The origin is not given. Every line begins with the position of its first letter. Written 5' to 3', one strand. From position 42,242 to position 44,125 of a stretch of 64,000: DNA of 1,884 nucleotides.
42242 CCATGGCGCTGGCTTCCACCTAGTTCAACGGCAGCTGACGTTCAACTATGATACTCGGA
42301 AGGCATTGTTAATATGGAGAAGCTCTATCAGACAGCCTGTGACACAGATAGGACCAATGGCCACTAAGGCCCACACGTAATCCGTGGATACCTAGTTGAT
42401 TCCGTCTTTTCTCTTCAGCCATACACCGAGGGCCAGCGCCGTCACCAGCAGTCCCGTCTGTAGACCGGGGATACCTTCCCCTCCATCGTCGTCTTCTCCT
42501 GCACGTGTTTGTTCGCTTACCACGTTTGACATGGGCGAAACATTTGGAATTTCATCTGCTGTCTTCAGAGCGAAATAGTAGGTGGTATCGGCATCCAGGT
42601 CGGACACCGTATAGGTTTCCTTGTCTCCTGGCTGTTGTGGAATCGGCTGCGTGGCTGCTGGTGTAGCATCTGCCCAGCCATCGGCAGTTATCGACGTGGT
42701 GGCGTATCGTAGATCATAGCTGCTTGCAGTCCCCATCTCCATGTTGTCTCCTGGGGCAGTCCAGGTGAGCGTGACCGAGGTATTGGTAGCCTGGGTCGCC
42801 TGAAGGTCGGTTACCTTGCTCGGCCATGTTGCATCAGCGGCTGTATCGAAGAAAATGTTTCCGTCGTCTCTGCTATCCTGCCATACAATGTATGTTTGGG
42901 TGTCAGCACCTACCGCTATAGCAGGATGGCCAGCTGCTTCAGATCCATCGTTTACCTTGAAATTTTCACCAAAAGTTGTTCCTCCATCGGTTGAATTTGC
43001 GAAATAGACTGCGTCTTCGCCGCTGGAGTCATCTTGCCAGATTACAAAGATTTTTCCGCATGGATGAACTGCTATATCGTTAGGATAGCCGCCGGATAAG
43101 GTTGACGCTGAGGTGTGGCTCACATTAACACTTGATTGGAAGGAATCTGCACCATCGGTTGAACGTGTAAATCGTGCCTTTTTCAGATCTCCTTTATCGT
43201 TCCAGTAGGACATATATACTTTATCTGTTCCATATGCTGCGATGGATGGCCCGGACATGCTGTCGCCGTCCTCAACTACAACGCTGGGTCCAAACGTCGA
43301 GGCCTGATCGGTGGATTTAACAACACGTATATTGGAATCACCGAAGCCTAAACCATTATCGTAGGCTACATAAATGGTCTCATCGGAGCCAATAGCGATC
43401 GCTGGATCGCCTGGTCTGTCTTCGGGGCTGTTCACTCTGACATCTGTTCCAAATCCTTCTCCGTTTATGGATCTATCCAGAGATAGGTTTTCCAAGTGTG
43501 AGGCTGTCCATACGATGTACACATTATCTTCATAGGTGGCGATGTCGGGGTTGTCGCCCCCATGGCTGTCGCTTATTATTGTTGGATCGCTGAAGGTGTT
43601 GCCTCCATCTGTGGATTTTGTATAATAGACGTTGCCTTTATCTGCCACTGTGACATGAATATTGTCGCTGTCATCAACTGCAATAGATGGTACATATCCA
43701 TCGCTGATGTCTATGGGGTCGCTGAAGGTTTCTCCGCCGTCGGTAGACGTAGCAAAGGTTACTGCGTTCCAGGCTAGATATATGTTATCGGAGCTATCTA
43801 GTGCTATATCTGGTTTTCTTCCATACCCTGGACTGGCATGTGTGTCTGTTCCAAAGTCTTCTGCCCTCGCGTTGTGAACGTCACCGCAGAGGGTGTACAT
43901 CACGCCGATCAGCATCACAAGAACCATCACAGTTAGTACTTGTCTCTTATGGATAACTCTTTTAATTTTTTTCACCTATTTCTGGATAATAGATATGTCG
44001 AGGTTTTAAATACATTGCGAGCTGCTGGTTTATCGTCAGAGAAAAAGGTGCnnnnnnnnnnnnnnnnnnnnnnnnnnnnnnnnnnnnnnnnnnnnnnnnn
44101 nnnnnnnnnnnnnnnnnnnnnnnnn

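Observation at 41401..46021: Lower-GC island encoding archaeosortase-substrate (PGF-CTERM) proteins, a BNR-propeller surface protein, DUF4870 and a transglutaminase-like enzyme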

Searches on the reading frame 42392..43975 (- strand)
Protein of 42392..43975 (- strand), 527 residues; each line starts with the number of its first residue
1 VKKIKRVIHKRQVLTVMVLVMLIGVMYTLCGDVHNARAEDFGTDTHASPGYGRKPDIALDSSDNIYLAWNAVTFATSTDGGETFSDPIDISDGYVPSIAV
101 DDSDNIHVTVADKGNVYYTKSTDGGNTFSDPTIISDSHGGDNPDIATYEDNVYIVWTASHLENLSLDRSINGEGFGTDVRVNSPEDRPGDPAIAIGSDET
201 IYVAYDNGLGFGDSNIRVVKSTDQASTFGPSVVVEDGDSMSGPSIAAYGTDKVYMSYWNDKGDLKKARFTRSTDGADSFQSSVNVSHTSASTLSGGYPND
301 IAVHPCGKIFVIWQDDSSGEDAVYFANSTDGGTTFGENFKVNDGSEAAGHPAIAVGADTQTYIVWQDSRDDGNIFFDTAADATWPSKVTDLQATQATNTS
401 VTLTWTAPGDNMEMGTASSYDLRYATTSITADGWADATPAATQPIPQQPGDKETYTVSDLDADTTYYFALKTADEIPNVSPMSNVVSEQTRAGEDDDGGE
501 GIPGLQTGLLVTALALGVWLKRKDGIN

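Call 3: search_protein_families(library=pfam, proteins=[window:42392-43975:-], max_evalue=0.01)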
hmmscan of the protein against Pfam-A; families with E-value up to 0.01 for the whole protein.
window:42392-43975:- (527 aa): 4 families
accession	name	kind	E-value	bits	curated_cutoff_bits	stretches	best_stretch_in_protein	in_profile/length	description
PF00041.27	fn3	-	2.8e-09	37.5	25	1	386-475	1-71/84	Fibronectin type III domain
PF13088.12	BNR_2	-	3.7e-06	26.9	31.4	0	73-245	139-267/277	BNR repeat-like domain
PF16656.11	Pur_ac_phosph_N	-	2.2e-05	25.3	30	1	391-483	6-86/93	Purple acid Phosphatase, N-terminal domain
PF24316.1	Tli3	-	0.00022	22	27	0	72-118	84-127/129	T6SS Tli3 immunity protein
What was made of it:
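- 42392..43975 (-): Foreign-composition gene for a surface protein of 527 aa (511 aa from the internal ATG). Order of parts: N-terminal signal peptide, predicted 7-bladed Asp-box (BNR) beta-propeller, FN3 domain, acidic linker, C-terminal IPGL + hydrophobic helix + KRK anchor. fn3 E 2.8e-9; BNR_2 26.9 bits, below the 31.4 cutoff (call 3).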

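Call 4: search_protein_families(library=ncbifam, proteins=[window:42392-43975:-], max_evalue=0.01)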
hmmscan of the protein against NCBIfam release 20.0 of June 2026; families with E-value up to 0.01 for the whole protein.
window:42392-43975:- (527 aa): 2 families
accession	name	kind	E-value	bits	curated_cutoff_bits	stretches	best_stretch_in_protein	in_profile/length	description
TIGR00868.1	hCaCC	subfamily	1.1e-08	33.4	900.85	1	380-485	751-861/863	calcium-activated chloride channel protein 1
NF053835.1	PDIAV_lipo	equivalog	3e-05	23.6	90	0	298-375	42-116/458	PDIAV motif-containing lipoprotein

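Call 9: find_homologous_proteins(query=window:42392-43975:-)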
Query window:42392-43975:- (527 aa): 1513 proteins with E <= 0.001 among 8000 candidates; the best 120 are listed.
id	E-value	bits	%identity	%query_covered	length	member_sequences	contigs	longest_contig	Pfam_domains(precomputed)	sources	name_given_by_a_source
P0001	0.0e+0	1146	100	97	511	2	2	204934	PF00041.28,PF13088.13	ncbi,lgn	-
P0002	6.4e-244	829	72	97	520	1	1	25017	PF00041.28,PF16656.12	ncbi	ncbi:MAG: fibronectin type III domain-containing protein [Thermoplasmatota archaeon]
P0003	1.1e-242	824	73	97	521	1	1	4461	PF00041.28,PF13088.13,PF16656.12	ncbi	ncbi:MAG: fibronectin type III domain-containing protein [Thermoplasmatota archaeon]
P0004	5.9e-219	746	71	91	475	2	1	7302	PF00041.28,PF13088.13,PF16656.12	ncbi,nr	ncbi:MAG: fibronectin type III domain-containing protein, partial [Candidatus Thermoplasmatota archa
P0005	2.1e-171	589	48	23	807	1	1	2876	PF06461.18,PF23376.2,PF16794.12,PF00041.28,PF13559.12,PF10179.16,PF16656.12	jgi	jgi:hypothetical protein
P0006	3.5e-155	536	49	99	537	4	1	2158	PF00041.28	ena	-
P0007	7.4e-142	492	50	22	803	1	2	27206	PF25059.2,PF23376.2,PF18962.8,PF25788.3,PF13860.13,PF16794.12,PF00041.28,PF10179.16,PF16656.12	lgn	-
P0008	1.4e-141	491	51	21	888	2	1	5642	PF17744.8,PF16655.13,PF23376.2,PF25788.3,PF24489.2,PF14292.13,PF00041.28,PF10179.16,PF16656.12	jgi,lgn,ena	-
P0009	1.2e-139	484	50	21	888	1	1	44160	PF17744.8,PF16655.13,PF25059.2,PF23376.2,PF25788.3,PF24489.2,PF14292.13,PF00041.28,PF10179.16,PF16656.12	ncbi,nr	ncbi:MAG: fibronectin type III domain-containing protein [candidate division Zixibacteria bacterium]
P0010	2.4e-138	480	47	22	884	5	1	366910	PF16655.13,PF25788.3,PF14292.13,PF16794.12,PF00041.28,PF10179.16,PF16656.12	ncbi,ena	-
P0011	4.5e-131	456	44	97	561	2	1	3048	PF00041.28,PF13088.13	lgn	-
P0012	3.4e-127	443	51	22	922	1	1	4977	PF23376.2,PF24489.2,PF16794.12,PF00041.28,PF10179.16,PF16656.12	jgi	-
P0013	3.7e-117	410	46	26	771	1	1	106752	PF16655.13,PF25059.2,PF25788.3,PF24489.2,PF14292.13,PF16794.12,PF00041.28,PF10179.16,PF16656.12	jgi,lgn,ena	-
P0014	2.2e-116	408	50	22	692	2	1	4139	PF16655.13,PF25059.2,PF25788.3,PF25814.2,PF16656.12,PF13585.13,PF18962.8,PF14292.13,PF13860.13,PF16794.12,PF00041.28,PF10179.16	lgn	-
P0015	2.3e-116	408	56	22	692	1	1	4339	PF25059.2,PF23376.2,PF18962.8,PF25788.3,PF13860.13,PF16794.12,PF00041.28,PF10179.16,PF16656.12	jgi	jgi:hypothetical protein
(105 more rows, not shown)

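Call 11: find_encoding_contigs(protein=P0001, flank=10000, max_places=4)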
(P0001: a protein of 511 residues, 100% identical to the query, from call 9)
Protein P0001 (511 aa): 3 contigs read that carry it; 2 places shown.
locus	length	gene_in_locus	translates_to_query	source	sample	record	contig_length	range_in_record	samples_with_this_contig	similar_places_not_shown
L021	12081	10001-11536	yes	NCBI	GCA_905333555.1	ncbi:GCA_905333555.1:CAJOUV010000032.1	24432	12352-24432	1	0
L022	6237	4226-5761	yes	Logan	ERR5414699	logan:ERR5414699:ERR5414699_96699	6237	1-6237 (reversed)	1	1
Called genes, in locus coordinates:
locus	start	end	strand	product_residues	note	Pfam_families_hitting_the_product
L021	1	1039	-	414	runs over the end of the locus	PF01142:TruD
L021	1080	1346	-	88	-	PF13656:RNA_pol_L_2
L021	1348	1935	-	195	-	PF14382:ECR1_N, PF00575:S1 (faint)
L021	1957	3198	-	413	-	PF00919:UPF0004, PF04055:Radical_SAM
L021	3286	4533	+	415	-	PF00330:Aconitase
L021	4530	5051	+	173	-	PF00694:Aconitase_C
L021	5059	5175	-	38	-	-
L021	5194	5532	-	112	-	PF03013:Pyr_excise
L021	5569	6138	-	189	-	PF01949:Endo_dU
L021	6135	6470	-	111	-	PF01981:PTH2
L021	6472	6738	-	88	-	PF19023:DUF5749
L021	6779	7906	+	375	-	PF01266:DAO, PF01494:FAD_binding_3, PF01946:Thi4 (faint), PF04820:Trp_halogenase (faint), PF05834:Lycopene_cycl, PF13450:NAD_binding_8 (weak)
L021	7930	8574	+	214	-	-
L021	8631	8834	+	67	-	-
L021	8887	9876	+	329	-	PF01841:Transglut_core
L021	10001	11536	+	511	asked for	PF13088:BNR_2 (faint), PF00041:fn3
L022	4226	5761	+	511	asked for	PF13088:BNR_2 (faint), PF00041:fn3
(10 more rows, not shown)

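Call 12: find_encoding_contigs(protein=P0002, flank=10000, max_places=4)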
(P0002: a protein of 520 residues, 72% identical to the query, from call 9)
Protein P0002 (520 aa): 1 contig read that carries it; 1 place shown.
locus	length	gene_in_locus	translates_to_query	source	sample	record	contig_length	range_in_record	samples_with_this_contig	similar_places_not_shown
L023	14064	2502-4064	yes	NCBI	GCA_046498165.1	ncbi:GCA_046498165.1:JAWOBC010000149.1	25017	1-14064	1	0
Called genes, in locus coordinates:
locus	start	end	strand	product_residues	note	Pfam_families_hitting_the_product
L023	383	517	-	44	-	-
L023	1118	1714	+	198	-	-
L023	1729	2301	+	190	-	PF00149:Metallophos (faint), PF12850:Metallophos_2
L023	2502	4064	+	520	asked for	PF00041:fn3, PF16656:Pur_ac_phosph_N (weak)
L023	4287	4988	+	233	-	-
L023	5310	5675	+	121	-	PF00072:Response_reg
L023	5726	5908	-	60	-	-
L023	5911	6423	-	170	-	-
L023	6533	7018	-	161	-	-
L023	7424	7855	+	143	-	-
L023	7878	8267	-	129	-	-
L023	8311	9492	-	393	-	PF00155:Aminotran_1_2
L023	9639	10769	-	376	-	PF01513:NAD_kinase, PF00781:DAGK_cat (faint), PF20143:NAD_kinase_C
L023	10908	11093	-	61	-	-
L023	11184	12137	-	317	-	PF14520:HHH_5, PF00154:RecA_N, PF08423:Rad51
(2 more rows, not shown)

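Call 13: find_encoding_contigs(protein=P0003, flank=10000, max_places=3)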
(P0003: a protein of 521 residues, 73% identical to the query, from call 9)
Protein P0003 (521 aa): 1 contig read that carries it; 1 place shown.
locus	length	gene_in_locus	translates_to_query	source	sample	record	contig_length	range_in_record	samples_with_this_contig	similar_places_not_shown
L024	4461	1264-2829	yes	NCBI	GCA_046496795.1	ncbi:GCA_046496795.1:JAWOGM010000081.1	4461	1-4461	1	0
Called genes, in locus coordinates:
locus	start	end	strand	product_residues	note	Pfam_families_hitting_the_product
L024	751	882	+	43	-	PF07878:RHH_5 (weak)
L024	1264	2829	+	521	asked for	PF13088:BNR_2 (faint), PF00041:fn3, PF16656:Pur_ac_phosph_N (weak)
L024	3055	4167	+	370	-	PF01609:DDE_Tnp_1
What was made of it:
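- On Horizontally acquired genomic island: A homologue in L024 lies next to a DDE transposase (call 13).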

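Call 14: find_encoding_contigs(protein=P0004, flank=10000, max_places=3)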
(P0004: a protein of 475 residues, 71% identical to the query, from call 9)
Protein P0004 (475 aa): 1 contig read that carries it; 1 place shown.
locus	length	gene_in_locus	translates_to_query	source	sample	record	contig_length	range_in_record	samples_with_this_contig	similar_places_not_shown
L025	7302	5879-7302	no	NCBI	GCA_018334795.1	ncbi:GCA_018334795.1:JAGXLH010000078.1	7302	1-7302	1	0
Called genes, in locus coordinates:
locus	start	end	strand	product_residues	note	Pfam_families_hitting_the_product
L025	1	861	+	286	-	PF00881:Nitroreductase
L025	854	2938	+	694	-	PF03190:Thioredox_DsbH, PF13899:Thioredoxin_7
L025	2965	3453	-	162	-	-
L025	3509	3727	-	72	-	-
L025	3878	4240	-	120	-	PF00072:Response_reg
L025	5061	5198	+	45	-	-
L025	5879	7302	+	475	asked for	PF13088:BNR_2 (faint), PF00041:fn3, PF16656:Pur_ac_phosph_N (weak)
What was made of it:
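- The homologues sit in unrelated contexts, including beside a transposase (calls 12-14).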

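Call 26: find_related_loci(query=window:42392-43975:-, collection=metagenome_contigs, flank=8000)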
Query window:42392-43975:- (527 aa) in metagenome_contigs; peptide patterns used: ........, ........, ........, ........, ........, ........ (x = any residue, [..] = any of these).
50 stretches matched a pattern; 1 encode a relative of the query (tblastn E <= 1e-3); 1 distinct loci.
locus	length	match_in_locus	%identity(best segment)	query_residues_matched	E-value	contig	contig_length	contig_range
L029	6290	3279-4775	25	10-425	7e-20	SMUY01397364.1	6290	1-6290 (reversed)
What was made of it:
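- Tried and rejected: The scan of metagenome_contigs with the propeller protein returned a single 25%-identity locus, which was uninformative (call 26).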

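Call 40: predict_structure(alignment_id=A2)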
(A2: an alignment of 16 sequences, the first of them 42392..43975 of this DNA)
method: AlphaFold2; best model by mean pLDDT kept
length: 527 residues; sequences in the alignment: 16
mean_pLDDT: 81.3   pTM: 0.72
mean pLDDT of the five models: 81.3, 81.2, 81.2, 79.5, 79.5
residues with pLDDT >= 90: 237; 70-90: 179; 50-70: 56; < 50: 55
segments of 3 or more residues with pLDDT < 50: 1-3, 27-37, 289-295, 412-414, 496-510, 514-527
pLDDT, mean of each block of 10 residues (from residue 1): 51 69 52 45 82 91 91 86 90 90 95 91 94 86 94 90 90 91 91 94 92 90 96 84 89 90 78 94 74 61 86 80 85 79 78 87 87 86 73 94 85 61 95 91 82 93 96 64 93 58 41 48 42
secondary structure, 60 per line:
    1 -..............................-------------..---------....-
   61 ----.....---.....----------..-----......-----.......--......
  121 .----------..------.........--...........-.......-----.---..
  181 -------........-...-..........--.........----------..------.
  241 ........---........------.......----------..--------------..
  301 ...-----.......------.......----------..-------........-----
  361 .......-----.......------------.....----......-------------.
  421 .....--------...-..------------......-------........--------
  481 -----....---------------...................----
elements in order: H2-31 E56-59 E65-69 E73-77 E95-100 E106-112 E115-121 E140-148 E151-158 E163-169 E188-195 E201-210 E213-221 E240-248 E252-259 E266-272 E299-303 E309-315 E322-328 E348-355 E361-367 E373-379 E392-396 E401-406 E420-425 E452-457 E465-472 E486-489 H505-523
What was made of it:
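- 42392..43975 (-): AlphaFold pLDDT 81.3, with seven strand groups, an Ig-like domain and a C-terminal helix (call 40).
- On Sialidase / GH33 (BNR propeller enzymes): AlphaFold propeller, pLDDT 81 (call 40).
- Closest known: Bacterial sialidases. Different: Seven predicted blades rather than six (call 40).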

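Call 44: fold_search(model_id=the predicted structure, library=pdb)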
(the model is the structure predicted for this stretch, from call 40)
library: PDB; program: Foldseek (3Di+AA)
matches with E <= 10: 1590; with E <= 0.001: 793
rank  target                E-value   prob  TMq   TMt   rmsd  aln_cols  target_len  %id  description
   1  2ber                  1.1e-13  1.00  0.41  0.36  16.1       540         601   13  Y370G Active Site Mutant of the Sialidase from Micromonospora viridifaciens in complex with beta-Neu5Ac (sialic acid). (released 2005-04-04)
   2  1wcq_A                1.8e-13  1.00  0.41  0.36  15.7       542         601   12  Mutagenesis of the Nucleophilic Tyrosine in a Bacterial Sialidase to Phenylalanine. (released 2005-10-12)
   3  1w8o_A                2.9e-13  1.00  0.40  0.36  15.6       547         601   12  Contribution of the Active Site Aspartic Acid to Catalysis in the Bacterial Neuraminidase from Micromonospora viridifa (released 2004-09-29)
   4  1wcq_C                4.7e-13  1.00  0.42  0.37  15.5       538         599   13  Mutagenesis of the Nucleophilic Tyrosine in a Bacterial Sialidase to Phenylalanine. (released 2005-10-12)
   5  2bzd_C                7.3e-13  1.00  0.41  0.37  16.4       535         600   13  Galactose recognition by the carbohydrate-binding module of a bacterial sialidase. (released 2005-08-19)
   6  2bzd_A                9.9e-13  1.00  0.41  0.37  15.2       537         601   13  Galactose recognition by the carbohydrate-binding module of a bacterial sialidase. (released 2005-08-19)
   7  3h6j                  1.6e-12  1.00  0.42  0.48  10.9       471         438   12  Crystal structure of a putative neuraminidase from Pseudomonas aeruginosa (released 2009-05-12)
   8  5muk                  3.0e-12  1.00  0.47  0.63   5.5       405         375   12  Glycoside Hydrolase BT3686 (released 2017-04-26)
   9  5mum                  4.7e-12  1.00  0.48  0.62   5.5       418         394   11  Glycoside Hydrolase BACINT_00347 (released 2017-04-26)
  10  5mul                  8.1e-12  1.00  0.47  0.63   5.4       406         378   12  Glycoside Hydrolase BT3686 bound to Glucuronic Acid (released 2017-04-26)
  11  2w38                  1.5e-11  1.00  0.42  0.49  12.1       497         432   11  Crystal structure of the pseudaminidase from Pseudomonas aeruginosa (released 2008-12-23)
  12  5mvh                  3.0e-11  1.00  0.50  0.64   5.0       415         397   10  Glycoside Hydrolase BACCELL_00856 (released 2017-04-26)
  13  4irt                  4.1e-11  1.00  0.48  0.62   5.6       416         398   14  Crystal structure of a putative neuraminidase (BACOVA_03493) from Bacteroides ovatus ATCC 8483 at 1.74 A resolution (released 2013-03-13)
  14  8du5_A                9.3e-11  1.00  0.40  0.55   6.8       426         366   11  Murine sialidase-1 (NEU1) (released 2023-05-31)
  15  5hx0_A                9.8e-11  1.00  0.43  0.58   7.4       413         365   12  Crystal structure of unknown function protein Dfer_1899 fromDyadobacter fermentans DSM 18053 (released 2016-02-17)
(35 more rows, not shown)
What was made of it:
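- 42392..43975 (-): Foldseek top hits are sialidases, GH145 enzymes and PHL lectin at 10-15% identity (call 44).
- On Sialidase / GH33 (BNR propeller enzymes): Foldseek to sialidases at E 1e-13 (call 44).
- Closest known: Bacterial sialidases. Same: Foldseek E 1e-13 to 1e-9 (call 44).
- Propeller plus fn3 (calls 3, 40, 44).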

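Call 58: search_protein_families(library=padloc, proteins=[window:42392-43975:-], max_evalue=0.01)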
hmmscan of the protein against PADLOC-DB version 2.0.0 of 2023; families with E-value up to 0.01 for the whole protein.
window:42392-43975:- (527 aa): 0 families

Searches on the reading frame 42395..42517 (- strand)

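Call 10: search_protein_families(library=ncbifam, proteins=[window:42395-42517:-], max_evalue=10)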
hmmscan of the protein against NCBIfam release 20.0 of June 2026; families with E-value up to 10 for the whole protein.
seq(41 aa): 1 family
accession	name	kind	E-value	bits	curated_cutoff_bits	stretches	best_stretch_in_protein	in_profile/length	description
TIGR04155.1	cyano_PEP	subfamily_domain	0.035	13.9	21.6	1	25-37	11-23/27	PEP-CTERM sorting domain-containing protein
